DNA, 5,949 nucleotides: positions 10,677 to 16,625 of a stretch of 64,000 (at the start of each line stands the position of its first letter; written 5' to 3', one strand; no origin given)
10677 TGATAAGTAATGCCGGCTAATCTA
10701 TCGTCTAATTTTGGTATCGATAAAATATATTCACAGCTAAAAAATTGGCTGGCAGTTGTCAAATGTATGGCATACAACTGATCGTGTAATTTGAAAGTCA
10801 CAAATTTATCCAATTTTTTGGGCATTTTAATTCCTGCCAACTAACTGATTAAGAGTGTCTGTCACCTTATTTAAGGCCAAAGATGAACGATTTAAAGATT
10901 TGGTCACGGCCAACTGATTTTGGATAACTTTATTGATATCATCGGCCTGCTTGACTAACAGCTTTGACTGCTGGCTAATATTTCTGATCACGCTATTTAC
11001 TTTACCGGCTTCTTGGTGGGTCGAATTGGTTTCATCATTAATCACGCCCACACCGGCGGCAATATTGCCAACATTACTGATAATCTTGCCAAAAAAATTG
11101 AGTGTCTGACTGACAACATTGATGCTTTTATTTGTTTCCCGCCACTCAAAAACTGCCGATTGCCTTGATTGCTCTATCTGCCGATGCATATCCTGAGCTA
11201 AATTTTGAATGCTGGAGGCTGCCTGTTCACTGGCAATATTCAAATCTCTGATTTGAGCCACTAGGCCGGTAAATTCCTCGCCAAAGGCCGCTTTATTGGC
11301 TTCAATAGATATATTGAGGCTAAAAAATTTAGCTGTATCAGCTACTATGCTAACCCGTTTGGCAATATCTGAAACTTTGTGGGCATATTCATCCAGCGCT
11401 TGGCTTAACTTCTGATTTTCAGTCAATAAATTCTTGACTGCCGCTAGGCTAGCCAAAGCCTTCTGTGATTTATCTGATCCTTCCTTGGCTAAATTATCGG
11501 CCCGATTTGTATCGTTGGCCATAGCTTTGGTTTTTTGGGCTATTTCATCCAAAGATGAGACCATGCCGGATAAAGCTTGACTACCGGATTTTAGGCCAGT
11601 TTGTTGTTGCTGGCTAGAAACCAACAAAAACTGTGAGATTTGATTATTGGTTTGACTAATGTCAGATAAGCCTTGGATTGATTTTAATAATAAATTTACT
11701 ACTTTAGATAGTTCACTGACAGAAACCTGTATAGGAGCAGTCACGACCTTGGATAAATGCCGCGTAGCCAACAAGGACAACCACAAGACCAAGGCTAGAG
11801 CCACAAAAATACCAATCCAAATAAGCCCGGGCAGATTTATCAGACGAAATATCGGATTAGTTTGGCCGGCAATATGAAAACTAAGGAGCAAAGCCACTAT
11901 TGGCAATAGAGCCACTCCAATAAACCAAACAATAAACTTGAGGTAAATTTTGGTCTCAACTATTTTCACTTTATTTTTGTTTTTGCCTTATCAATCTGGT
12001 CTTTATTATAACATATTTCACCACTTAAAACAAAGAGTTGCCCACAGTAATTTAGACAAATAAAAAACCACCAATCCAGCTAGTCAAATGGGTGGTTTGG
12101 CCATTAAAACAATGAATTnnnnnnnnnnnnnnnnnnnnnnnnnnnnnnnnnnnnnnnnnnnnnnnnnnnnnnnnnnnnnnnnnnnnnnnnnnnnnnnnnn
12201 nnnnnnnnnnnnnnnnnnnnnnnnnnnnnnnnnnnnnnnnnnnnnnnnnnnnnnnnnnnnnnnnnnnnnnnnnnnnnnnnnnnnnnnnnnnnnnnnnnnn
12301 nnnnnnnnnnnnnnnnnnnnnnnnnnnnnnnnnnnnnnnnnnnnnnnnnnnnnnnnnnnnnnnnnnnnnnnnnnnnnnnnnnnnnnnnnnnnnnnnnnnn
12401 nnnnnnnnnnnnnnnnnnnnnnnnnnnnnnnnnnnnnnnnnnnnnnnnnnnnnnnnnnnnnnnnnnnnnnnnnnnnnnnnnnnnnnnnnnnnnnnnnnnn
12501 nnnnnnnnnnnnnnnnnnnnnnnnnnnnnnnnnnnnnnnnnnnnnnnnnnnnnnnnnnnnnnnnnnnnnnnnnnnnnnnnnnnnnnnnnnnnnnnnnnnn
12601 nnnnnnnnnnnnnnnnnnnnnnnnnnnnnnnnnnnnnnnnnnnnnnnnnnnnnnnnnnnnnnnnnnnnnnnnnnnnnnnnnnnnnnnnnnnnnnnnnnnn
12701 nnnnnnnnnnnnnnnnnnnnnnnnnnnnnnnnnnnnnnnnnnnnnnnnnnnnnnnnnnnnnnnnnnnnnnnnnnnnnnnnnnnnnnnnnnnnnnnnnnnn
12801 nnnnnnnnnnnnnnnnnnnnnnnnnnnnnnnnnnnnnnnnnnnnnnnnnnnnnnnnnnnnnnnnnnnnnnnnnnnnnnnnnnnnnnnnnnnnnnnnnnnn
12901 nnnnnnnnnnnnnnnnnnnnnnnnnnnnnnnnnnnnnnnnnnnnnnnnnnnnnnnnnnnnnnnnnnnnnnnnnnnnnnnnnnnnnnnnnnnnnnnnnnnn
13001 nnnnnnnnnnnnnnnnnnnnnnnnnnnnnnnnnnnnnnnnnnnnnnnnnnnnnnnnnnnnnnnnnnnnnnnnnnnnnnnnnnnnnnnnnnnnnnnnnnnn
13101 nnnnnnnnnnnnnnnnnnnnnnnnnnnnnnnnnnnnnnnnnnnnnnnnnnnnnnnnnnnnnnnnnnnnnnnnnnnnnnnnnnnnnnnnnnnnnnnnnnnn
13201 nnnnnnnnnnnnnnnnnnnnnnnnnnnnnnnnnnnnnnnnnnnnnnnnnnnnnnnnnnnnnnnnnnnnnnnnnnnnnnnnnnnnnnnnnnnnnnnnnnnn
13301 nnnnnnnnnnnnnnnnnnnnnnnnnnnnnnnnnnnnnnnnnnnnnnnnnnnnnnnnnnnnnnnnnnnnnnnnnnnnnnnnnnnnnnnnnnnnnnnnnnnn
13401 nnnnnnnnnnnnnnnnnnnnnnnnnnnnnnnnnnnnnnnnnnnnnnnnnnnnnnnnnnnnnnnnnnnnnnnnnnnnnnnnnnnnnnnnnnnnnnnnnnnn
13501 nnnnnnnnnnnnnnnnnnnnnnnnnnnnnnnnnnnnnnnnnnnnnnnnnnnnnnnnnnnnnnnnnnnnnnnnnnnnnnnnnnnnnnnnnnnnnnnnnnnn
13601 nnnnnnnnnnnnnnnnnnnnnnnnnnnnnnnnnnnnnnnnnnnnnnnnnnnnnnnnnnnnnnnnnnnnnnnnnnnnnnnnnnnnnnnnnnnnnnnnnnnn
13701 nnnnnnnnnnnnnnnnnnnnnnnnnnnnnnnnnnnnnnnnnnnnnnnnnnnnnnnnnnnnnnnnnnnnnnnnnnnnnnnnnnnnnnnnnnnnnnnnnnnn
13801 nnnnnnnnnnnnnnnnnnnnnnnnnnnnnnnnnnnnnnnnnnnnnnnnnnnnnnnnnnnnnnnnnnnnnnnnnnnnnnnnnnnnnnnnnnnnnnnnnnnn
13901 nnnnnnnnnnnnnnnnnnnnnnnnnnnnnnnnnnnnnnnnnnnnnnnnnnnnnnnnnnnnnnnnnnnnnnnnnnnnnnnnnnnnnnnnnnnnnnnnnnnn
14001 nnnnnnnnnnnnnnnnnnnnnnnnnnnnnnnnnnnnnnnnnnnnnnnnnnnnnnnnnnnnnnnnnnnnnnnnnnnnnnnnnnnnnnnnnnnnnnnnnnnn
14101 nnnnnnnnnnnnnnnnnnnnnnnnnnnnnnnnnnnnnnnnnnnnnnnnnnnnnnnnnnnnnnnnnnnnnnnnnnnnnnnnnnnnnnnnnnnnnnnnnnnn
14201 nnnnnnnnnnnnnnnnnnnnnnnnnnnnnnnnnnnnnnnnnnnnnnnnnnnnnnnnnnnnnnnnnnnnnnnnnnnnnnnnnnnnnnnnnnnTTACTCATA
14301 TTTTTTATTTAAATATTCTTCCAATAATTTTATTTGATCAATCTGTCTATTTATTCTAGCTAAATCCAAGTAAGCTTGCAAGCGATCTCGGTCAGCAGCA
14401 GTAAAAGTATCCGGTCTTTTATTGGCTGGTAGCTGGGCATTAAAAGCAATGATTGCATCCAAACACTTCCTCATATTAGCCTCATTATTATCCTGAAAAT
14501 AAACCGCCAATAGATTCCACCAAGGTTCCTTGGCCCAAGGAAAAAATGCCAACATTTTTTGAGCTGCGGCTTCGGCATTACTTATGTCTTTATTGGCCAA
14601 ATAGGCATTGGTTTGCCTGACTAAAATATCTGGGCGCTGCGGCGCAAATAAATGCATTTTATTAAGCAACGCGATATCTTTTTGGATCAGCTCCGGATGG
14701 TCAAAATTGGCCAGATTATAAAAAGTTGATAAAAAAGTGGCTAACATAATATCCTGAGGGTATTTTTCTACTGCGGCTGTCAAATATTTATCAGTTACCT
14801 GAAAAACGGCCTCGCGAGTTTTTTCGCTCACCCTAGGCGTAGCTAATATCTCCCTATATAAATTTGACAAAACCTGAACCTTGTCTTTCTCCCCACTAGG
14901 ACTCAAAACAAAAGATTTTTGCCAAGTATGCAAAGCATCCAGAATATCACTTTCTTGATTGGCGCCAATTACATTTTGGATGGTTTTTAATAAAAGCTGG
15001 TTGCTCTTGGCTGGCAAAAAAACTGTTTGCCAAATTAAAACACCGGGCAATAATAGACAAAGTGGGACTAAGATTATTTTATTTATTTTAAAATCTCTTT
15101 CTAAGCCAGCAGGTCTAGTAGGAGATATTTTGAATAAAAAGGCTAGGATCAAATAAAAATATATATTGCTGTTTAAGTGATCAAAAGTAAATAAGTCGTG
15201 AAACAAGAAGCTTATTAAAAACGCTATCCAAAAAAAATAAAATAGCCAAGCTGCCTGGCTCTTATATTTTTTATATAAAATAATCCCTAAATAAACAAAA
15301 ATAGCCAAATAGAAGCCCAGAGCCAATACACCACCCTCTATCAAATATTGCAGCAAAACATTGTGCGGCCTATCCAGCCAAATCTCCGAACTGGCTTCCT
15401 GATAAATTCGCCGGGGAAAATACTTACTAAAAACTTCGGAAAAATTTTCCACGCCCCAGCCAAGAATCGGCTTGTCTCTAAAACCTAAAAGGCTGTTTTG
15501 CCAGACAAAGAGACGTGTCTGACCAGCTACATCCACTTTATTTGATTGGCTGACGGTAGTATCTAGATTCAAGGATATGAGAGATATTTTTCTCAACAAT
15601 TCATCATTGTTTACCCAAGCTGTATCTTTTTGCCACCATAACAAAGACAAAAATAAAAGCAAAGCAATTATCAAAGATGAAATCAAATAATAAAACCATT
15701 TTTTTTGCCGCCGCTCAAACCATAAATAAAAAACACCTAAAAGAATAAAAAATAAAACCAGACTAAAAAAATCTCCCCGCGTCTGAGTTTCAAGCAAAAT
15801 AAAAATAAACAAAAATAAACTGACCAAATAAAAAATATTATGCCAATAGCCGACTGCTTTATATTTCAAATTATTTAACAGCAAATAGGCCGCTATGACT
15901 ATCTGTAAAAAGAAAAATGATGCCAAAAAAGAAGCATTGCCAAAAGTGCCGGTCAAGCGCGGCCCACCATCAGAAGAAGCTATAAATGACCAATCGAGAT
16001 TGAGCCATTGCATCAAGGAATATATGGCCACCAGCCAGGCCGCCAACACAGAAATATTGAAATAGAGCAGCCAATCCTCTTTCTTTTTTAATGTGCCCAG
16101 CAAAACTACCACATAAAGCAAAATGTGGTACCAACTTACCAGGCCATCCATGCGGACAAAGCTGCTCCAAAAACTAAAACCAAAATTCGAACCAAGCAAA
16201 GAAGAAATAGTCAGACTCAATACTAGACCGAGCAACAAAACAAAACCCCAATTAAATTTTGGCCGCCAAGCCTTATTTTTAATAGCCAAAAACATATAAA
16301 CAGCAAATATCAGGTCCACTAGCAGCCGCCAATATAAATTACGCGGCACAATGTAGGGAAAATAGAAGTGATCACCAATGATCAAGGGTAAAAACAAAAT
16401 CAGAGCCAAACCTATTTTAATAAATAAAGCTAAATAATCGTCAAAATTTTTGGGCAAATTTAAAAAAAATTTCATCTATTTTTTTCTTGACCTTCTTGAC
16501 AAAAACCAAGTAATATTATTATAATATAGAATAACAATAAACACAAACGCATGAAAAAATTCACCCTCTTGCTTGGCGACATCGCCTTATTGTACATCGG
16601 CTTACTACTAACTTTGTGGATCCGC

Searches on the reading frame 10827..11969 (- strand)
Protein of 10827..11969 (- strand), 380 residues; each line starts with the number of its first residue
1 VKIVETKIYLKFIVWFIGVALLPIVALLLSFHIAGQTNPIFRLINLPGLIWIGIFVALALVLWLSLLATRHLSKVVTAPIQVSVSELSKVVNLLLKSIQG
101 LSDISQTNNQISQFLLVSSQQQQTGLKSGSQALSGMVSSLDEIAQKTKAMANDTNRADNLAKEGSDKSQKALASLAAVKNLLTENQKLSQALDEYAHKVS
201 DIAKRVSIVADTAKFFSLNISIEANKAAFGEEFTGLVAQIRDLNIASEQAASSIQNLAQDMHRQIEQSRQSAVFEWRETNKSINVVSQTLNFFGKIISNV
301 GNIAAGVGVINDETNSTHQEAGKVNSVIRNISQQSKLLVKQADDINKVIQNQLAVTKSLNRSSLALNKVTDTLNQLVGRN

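Call 7: search_protein_families(library=pfam, proteins=[window:10827-11969:-], max_evalue=0.0001)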
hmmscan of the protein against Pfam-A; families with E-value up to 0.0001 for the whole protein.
window:10827-11969:- (380 aa): 1 family
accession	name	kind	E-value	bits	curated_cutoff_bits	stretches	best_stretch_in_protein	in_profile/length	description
PF00015.26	MCPsignal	-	4e-08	33.7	34.6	1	165-333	5-170/172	Methyl-accepting chemotaxis protein (MCP) signalling domain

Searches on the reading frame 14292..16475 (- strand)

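Call 7: search_protein_families(library=pfam, proteins=[window:14292-16475:-], max_evalue=0.0001)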
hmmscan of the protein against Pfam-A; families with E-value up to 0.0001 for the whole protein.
window:14292-16475:- (727 aa): 1 family
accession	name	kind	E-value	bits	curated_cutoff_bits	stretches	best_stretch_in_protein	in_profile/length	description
PF04932.20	Wzy_C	-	3.3e-20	72.8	31.7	1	219-389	2-148/149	O-Antigen ligase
